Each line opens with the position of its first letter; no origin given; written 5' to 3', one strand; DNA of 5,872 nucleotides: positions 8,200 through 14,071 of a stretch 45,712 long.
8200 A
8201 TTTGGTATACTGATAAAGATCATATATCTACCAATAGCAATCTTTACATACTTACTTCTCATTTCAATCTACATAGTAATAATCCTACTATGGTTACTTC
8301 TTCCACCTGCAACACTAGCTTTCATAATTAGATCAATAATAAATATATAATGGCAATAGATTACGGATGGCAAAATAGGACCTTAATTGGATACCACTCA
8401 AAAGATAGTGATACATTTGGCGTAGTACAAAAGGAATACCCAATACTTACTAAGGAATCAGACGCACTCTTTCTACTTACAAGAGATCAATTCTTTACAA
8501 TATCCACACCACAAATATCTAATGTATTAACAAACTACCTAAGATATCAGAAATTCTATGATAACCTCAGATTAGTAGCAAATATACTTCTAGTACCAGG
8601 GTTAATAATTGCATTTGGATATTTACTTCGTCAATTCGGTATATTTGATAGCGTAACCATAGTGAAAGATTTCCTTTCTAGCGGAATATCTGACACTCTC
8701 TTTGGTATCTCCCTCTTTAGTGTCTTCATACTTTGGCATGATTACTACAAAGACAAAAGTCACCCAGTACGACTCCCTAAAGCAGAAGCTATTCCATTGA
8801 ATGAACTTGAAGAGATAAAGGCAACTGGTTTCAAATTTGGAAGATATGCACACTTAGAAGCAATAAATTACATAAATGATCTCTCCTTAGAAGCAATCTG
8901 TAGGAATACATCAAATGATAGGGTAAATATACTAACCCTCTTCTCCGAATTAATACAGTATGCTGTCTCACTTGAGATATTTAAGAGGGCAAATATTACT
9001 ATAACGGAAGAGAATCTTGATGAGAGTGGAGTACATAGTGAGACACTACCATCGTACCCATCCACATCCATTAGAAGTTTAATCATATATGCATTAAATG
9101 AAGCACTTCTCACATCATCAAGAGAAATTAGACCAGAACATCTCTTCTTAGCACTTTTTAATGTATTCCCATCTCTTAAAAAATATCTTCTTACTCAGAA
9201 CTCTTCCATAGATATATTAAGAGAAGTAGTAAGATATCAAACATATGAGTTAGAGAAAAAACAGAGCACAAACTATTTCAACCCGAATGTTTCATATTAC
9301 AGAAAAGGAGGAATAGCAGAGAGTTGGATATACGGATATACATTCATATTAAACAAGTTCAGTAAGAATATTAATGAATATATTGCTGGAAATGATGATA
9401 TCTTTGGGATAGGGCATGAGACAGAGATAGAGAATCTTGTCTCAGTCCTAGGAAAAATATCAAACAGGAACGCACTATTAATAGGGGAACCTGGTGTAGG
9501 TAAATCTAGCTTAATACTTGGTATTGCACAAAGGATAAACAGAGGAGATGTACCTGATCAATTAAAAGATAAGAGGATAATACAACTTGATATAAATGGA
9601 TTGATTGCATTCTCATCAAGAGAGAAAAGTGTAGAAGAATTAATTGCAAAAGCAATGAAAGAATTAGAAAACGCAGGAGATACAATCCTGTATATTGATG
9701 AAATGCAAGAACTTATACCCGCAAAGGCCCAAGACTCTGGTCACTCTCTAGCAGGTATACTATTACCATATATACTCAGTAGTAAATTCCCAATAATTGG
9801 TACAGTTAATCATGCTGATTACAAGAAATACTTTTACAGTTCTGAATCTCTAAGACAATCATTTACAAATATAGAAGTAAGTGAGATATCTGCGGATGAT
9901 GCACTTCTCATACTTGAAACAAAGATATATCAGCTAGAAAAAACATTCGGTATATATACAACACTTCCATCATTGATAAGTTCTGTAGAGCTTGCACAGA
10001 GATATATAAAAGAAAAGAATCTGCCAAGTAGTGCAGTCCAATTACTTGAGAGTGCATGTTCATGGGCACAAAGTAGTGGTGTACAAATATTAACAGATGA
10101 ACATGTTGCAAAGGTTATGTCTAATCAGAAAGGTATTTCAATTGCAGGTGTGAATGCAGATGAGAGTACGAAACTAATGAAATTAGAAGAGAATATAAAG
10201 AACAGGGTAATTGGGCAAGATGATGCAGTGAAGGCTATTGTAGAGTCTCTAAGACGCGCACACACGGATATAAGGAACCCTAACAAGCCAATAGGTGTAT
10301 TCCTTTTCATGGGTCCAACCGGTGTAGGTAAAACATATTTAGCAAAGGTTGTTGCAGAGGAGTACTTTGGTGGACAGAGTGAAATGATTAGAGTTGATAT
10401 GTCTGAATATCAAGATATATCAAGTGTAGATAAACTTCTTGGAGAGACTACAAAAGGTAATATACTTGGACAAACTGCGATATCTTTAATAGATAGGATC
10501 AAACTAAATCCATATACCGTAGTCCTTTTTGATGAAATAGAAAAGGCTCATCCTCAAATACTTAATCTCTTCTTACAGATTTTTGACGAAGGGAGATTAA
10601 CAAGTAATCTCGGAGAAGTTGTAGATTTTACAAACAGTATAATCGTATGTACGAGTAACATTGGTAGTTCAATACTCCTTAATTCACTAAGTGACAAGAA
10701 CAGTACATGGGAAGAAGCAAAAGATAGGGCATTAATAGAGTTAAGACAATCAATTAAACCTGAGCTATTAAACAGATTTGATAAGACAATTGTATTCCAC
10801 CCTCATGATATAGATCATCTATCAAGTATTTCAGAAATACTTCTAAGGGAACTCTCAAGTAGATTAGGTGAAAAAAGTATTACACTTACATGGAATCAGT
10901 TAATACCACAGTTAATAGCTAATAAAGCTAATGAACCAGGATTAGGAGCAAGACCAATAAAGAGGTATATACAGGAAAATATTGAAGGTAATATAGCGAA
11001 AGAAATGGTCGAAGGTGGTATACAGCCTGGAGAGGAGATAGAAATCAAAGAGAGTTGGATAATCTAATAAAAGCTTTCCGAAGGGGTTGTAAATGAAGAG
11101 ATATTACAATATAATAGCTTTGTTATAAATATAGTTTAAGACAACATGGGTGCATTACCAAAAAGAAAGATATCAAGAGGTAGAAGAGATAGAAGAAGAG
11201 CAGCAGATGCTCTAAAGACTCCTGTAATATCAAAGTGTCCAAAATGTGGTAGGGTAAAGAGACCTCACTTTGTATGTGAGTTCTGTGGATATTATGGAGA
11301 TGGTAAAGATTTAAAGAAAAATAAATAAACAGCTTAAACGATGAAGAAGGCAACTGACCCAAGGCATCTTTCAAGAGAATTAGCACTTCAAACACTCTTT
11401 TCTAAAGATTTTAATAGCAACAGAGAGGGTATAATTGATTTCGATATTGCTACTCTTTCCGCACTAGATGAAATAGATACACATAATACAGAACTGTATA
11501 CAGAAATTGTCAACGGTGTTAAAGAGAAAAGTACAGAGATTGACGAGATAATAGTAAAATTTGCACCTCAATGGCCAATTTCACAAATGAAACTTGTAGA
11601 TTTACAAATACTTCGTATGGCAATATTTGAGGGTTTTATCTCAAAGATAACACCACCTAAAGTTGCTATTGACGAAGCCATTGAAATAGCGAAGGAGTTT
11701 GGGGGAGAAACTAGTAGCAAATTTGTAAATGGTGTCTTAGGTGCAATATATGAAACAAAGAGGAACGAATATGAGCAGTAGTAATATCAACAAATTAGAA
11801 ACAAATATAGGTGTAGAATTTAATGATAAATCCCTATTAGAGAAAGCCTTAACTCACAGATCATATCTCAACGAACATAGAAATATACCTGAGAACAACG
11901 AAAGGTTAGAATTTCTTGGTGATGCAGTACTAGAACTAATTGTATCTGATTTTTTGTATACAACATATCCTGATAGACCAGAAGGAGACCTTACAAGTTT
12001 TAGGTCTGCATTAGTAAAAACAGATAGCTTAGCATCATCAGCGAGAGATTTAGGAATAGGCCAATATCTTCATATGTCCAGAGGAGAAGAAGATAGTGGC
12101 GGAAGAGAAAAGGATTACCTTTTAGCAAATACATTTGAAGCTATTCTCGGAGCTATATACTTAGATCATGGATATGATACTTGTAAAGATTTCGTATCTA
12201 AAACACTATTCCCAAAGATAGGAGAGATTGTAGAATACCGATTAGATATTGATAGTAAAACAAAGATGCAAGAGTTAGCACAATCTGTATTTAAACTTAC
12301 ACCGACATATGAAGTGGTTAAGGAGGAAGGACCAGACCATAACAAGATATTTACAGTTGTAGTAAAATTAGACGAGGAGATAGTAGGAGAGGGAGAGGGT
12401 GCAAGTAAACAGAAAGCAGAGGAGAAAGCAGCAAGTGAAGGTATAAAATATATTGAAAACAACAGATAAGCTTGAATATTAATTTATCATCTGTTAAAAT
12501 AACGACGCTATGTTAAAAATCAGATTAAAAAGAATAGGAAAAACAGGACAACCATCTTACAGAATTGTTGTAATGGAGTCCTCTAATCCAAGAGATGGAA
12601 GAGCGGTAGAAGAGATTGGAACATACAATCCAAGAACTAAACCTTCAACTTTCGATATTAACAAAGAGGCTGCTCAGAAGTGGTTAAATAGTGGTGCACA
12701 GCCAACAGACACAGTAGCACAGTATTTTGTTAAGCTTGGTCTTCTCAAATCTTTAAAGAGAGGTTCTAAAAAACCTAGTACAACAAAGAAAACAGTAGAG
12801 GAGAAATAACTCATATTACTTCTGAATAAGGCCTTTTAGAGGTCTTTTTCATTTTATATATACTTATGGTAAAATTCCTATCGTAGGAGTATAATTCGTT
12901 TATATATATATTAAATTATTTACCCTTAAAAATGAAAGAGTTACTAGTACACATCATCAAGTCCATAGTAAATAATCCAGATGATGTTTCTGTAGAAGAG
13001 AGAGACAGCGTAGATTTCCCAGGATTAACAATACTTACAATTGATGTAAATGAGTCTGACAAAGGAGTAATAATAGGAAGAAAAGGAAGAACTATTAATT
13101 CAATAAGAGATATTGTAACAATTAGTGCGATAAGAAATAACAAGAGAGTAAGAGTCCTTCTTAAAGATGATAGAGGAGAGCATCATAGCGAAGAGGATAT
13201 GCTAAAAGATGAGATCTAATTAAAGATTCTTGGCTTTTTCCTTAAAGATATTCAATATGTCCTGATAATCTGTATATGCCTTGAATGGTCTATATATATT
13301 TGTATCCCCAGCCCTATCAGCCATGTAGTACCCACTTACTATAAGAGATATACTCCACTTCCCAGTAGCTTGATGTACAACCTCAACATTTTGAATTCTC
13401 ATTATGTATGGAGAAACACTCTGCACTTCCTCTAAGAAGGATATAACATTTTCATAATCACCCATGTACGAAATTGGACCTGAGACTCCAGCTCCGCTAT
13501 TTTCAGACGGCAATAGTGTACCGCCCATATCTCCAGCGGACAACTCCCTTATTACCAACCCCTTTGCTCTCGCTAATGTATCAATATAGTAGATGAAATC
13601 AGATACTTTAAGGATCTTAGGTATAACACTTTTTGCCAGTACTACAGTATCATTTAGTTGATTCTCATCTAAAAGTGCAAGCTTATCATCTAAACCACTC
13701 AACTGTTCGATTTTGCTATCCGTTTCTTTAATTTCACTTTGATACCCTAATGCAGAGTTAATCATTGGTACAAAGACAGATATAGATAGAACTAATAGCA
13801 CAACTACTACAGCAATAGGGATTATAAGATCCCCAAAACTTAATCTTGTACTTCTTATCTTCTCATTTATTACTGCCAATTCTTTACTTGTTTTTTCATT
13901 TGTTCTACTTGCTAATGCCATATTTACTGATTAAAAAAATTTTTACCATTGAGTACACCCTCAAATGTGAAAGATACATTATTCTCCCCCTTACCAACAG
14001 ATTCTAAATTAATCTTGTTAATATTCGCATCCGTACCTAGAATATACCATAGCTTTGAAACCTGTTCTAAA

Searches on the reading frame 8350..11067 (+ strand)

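Call 31: search_protein_families(library=pfam, proteins=[window:8350-11067:+], max_evalue=0.001)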
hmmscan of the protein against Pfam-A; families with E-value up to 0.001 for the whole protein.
window:8350-11067:+ (905 aa): 24 families
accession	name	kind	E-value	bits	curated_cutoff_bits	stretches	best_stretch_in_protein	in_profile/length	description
PF07724.20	AAA_2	-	2.1e-46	158.4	27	1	646-812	1-165/166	AAA domain (Cdc48 subfamily)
PF00004.35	AAA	-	8.4e-20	72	21.2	2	376-489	2-111/131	ATPase family associated with various cellular activities (AAA)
PF10431.15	ClpB_D2-small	-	6.9e-17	61.7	21.9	1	822-899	4-81/81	C-terminal, D2-small domain, of ClpB protein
PF07728.20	AAA_5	-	1.1e-13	51.8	22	1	651-773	2-125/139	AAA domain (dynein-related subfamily)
PF13401.12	AAA_22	-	1.8e-11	44.9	27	1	649-746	6-109/130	AAA domain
PF13191.12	AAA_16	-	8.3e-11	43.1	32.6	1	355-399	4-51/167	AAA ATPase domain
PF17871.7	AAA_lid_9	-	1.3e-09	38.3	22.8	1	514-580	1-67/104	AAA lid domain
PF13173.12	AAA_14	-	1.5e-08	35.1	27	0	651-733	5-74/129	AAA domain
PF06309.17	Torsin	-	3e-08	34.3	27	1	606-680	13-87/127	Torsin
PF05673.19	DUF815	-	2e-07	30.9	23.8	0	360-400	41-81/249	Protein of unknown function (DUF815)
PF00158.32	Sigma54_activat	-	7.3e-07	29.5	20.2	0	649-758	23-129/168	Sigma-54 interaction domain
PF03193.22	RsgA_GTPase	-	6e-06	26.6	30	0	353-395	88-129/174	RsgA GTPase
PF20720.3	nSTAND3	-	1.1e-05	25.6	27.2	0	650-693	19-57/155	Novel STAND NTPase 3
PF13479.12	AAA_24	-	2.8e-05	24.5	27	0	652-739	6-82/195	AAA domain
PF00005.33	ABC_tran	-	4.8e-05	24.4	25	0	651-689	14-51/137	ABC transporter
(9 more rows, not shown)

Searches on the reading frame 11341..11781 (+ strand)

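Call 31: search_protein_families(library=pfam, proteins=[window:11341-11781:+], max_evalue=0.001)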
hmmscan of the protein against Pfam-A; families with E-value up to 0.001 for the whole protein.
window:11341-11781:+ (146 aa): 1 family
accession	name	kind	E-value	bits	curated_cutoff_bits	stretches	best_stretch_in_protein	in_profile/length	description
PF01029.23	NusB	-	1.7e-32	113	23.1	1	11-137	3-132/133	NusB family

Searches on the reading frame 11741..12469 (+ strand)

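Call 31: search_protein_families(library=pfam, proteins=[window:11741-12469:+], max_evalue=0.001)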
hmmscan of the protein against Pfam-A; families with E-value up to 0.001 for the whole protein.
window:11741-12469:+ (242 aa): 4 families
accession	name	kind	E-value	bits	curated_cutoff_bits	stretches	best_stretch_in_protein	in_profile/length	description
PF14622.11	Ribonucleas_3_3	-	2.4e-42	144.6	35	1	29-159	1-127/128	Ribonuclease-III-like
PF00636.31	Ribonuclease_3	-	5.2e-28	98.3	27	1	54-144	1-102/102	Ribonuclease III domain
PF00035.32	dsrm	-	8.8e-16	58.7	23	1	173-237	2-65/66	Double-stranded RNA binding motif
PF22935.1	RM44_endonuclase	-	1.6e-09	38.4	27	1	23-139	13-139/139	Large ribosomal subunit protein mL44, endonuclease domain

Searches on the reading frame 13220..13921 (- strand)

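Call 7: search_protein_families(library=pfam, proteins=[window:13220-13921:-], max_evalue=0.01)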
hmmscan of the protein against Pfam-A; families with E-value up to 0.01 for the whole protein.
window:13220-13921:- (233 aa): 0 families

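Call 8: search_protein_families(library=ncbifam, proteins=[window:13220-13921:-], max_evalue=0.1)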
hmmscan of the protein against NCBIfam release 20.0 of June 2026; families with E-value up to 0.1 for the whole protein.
window:13220-13921:- (233 aa): 2 families
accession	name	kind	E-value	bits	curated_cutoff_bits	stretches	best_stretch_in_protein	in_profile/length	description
NF040947.1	trans_reg_LysM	equivalog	0.022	14.6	180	1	165-200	73-108/136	HTH-type transcriptional regulator LysM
NF040576.1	T2SS_GspM_XpsM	equivalog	0.065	12.9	60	0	37-86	7-56/180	type II secretion system protein GspM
